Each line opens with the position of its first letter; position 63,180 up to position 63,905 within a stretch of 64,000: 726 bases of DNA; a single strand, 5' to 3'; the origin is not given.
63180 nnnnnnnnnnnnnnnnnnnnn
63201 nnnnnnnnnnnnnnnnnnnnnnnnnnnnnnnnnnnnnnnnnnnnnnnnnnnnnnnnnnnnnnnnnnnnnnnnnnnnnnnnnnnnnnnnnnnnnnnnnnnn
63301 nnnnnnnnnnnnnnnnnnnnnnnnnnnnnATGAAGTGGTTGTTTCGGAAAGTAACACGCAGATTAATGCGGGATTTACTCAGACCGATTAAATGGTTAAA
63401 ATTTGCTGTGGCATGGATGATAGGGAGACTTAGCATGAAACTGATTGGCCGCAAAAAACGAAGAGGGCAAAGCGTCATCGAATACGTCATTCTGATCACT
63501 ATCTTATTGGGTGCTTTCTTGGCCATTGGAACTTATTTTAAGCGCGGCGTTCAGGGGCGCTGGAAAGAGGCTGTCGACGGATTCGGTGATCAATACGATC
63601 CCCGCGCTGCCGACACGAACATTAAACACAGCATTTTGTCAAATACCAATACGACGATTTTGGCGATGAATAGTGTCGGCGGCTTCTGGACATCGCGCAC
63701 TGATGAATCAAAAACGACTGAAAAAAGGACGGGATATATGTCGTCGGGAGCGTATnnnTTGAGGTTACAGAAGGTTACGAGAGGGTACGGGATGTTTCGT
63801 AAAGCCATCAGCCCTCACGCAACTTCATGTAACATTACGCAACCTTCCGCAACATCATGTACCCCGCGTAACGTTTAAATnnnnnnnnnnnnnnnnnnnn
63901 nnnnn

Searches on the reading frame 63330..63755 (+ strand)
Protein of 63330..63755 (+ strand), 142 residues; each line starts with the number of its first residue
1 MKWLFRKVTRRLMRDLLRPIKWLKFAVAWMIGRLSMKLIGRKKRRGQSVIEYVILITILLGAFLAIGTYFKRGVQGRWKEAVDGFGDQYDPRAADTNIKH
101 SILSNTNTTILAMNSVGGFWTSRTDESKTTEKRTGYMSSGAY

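Call 56: search_protein_families(library=ncbifam, proteins=[window:63330-63755:+], max_evalue=0.1)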
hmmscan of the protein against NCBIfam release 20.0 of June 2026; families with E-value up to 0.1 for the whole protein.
window:63330-63755:+ (142 aa): 2 families
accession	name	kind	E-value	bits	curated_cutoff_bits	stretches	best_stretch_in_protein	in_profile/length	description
NF041797.1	Ced_CedA1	equivalog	0.033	14.3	100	1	20-68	15-62/75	DNA import protein CedA1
TIGR04554.1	3TM_mycoplas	hypoth_equivalog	0.093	13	40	0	27-75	19-67/105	TIGR04554 family membrane protein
